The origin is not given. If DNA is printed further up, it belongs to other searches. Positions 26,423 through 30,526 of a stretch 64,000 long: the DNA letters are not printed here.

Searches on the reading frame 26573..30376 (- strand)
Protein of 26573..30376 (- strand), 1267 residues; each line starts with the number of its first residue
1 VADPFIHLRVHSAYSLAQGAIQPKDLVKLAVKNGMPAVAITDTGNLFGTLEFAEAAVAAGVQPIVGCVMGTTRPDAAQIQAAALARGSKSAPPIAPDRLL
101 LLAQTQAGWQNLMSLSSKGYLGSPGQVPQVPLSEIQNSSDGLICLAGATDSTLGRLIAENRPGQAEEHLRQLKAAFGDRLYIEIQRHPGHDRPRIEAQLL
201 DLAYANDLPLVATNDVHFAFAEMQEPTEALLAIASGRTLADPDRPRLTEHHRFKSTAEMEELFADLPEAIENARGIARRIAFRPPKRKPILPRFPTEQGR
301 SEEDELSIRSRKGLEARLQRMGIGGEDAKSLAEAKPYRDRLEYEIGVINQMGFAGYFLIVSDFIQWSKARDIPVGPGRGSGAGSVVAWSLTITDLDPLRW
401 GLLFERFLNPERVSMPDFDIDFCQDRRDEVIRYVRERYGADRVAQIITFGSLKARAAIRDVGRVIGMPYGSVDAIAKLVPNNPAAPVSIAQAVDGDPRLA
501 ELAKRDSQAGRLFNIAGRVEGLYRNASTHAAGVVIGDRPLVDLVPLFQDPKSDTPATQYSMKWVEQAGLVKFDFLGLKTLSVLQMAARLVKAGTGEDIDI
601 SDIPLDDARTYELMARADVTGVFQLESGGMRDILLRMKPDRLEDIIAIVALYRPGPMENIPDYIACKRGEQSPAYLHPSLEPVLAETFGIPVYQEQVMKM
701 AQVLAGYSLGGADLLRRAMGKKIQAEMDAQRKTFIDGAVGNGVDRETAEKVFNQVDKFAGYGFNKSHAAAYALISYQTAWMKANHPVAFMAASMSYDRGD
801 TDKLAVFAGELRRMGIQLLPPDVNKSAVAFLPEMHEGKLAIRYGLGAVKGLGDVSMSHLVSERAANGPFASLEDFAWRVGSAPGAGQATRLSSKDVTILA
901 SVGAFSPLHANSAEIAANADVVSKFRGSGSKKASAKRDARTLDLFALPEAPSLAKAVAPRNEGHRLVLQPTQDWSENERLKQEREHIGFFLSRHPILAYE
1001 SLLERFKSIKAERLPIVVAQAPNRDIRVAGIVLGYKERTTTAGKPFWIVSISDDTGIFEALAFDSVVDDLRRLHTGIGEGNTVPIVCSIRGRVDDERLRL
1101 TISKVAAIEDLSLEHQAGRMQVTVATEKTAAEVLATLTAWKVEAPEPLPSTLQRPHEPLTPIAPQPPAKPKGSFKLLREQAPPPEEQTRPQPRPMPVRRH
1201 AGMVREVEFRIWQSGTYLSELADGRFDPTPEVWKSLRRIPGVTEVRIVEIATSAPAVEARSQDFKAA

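Call 14: search_protein_families(library=pfam, max_evalue=0.01, proteins=[window:26573-30376:-])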
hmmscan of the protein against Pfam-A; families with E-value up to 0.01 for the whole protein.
window:26573-30376:- (1267 aa): 5 families
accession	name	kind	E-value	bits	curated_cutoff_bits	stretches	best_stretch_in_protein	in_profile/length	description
PF07733.18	DNA_pol3_alpha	-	1.4e-98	330.1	23.9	1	333-576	19-260/260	Bacterial DNA polymerase III alpha NTPase domain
PF17657.6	DNA_pol3_finger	-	3.6e-64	215.5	22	1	579-742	1-166/166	Bacterial DNA polymerase III alpha subunit finger domain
PF02811.25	PHP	-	1e-38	133.7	26.4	1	7-187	1-164/164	PHP domain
PF14579.12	HHH_6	-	1e-18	67.8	25.6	1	815-912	1-87/90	Helix-hairpin-helix motif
PF01336.31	tRNA_anti-codon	-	0.0019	18.6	27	1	1027-1104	2-71/75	OB-fold nucleic acid binding domain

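Call 38: search_dna_similar(query=window:26573-30376:-, collection=phages, mode=protein, max_rows=10)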
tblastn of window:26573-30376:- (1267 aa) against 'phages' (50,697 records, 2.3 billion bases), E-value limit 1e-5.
Records with a match: 1440; places in all: 1446; records where one place covers at least 80% of the query: 124.
Best place of each record, by identity: <60% 1440.
By first word of the organism name: Pseudomonas 302; Mycobacterium 281; Streptomyces 211; Gordonia 132; Bacillus 99; Bacteriophage 52; Staphylococcus 48; Microbacterium 36; Escherichia 31; Enterococcus 22; and 57 more.
By host as written in the record: Mycobacterium smegmatis mc2 155 203; Pseudomonas aeruginosa 118; - 110; Pseudomonas aeruginosa PAO1 86; Streptomyces griseus ATCC 10137 81; Gordonia terrae 3612 65; Streptomyces lividans JI 1326 44; Mycobacterium smegmatis mc#155 37; and 239 more.
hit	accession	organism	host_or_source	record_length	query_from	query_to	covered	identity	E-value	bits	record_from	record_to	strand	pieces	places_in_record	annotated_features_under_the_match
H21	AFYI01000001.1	Salmonella enterica subsp. enterica serovar Infantis str. ...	Homo sapiens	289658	1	1073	85%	41.6%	0e+0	761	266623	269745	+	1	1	DNA polymerase III subunit alpha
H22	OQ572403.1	Pseudomonas phage Y1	Pseudomonas aeruginosa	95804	1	1063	84%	40.9%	0e+0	747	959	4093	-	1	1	record has no annotation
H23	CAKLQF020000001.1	Acinetobacter phage MD-2021a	not known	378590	5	1028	81%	40.6%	0e+0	731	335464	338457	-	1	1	dnaE: DNA polymerase III subunit alpha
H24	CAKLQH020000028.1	Acinetobacter phage MD-2021a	not known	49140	5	1028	81%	40.6%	0e+0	731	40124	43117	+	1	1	dnaE: DNA polymerase III subunit alpha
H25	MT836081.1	Bacteriophage sp.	human fecal samples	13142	5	1132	89%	36.8%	0e+0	693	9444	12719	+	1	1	record has no annotation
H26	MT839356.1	Bacteriophage sp.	human fecal samples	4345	5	1074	84%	38.7%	0e+0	701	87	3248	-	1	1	record has no annotation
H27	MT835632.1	Bacteriophage sp.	human fecal samples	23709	5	1115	88%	37.2%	0e+0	699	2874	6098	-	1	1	record has no annotation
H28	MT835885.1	Bacteriophage sp.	human fecal samples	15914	5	1063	84%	39.0%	0e+0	700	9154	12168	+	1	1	record has no annotation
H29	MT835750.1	Bacteriophage sp.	human fecal samples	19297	5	1068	84%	38.3%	0e+0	712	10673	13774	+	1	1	record has no annotation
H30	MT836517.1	Bacteriophage sp.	human fecal samples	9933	5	1066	84%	38.1%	0e+0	688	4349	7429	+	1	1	record has no annotation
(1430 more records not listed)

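Call 39: search_dna_similar(query=window:26573-30376:-, collection=plasmids, mode=protein, max_rows=10)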
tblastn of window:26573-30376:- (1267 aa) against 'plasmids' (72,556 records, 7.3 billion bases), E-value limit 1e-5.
Records with a match: 2333; places in all: 2471; records where one place covers at least 80% of the query: 736.
Best place of each record, by identity: <60% 2333.
By first word of the organism name: Klebsiella 347; Escherichia 230; Burkholderia 153; Streptomyces 151; Acinetobacter 150; Rhizobium 148; Ralstonia 136; Agrobacterium 130; Enterobacter 93; Bacillus 67; and 171 more.
By predicted mobility (MOB-suite, as given by PLSDB): non-mobilizable 1539; conjugative 451; mobilizable 343.
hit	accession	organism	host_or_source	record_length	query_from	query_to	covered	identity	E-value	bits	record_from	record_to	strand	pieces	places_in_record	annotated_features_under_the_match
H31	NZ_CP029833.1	Azospirillum ramasamyi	single cell,Cow dung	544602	5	1118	88%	53.1%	0e+0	1115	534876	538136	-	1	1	dnaE: DNA polymerase III subunit alpha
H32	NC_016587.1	Azospirillum lipoferum 4B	-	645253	5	1118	88%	53.1%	0e+0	1113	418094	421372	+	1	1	dnaE: DNA polymerase III subunit alpha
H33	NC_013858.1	Azospirillum sp. B510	-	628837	5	1118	88%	52.8%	0e+0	1105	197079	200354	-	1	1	dnaE: DNA polymerase III subunit alpha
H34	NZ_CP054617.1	Azospirillum oryzae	cell culture,soil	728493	5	1118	88%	52.6%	0e+0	1109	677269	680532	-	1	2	dnaE: DNA polymerase III subunit alpha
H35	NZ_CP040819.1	Paroceanicella profunda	Cell culture,Deep seawater from Mariana ...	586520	1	1073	85%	50.8%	0e+0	980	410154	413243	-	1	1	dnaE: DNA polymerase III subunit alpha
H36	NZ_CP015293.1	Cereibacter sphaeroides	Cereibacter sphaeroides 2.4.1,single ...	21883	5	1124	88%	48.2%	0e+0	965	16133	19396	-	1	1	dnaE: DNA polymerase III subunit alpha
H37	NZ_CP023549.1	Rhodobacter sp. CZR27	cell culture,paddy soil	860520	5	1108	87%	48.5%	0e+0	973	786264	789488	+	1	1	dnaE: DNA polymerase III subunit alpha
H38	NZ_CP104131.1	Sinorhizobium sp. K101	Phaseolus vulgaris,cell ...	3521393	2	1116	88%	47.9%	0e+0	963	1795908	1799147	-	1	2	none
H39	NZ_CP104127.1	Sinorhizobium sp. M103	Phaseolus vulgaris,cell ...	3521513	2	1116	88%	47.9%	0e+0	963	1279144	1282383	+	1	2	none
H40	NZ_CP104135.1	Sinorhizobium sp. C101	Phaseolus vulgaris,cell ...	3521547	2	1116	88%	47.9%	0e+0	963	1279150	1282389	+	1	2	none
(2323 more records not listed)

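Call 44: find_encoding_contigs(protein=window:26573-30376:-, flank=2000, max_places=3)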
Protein window:26573-30376:- (1267 aa): no gene with exactly this product is on record in the collection.
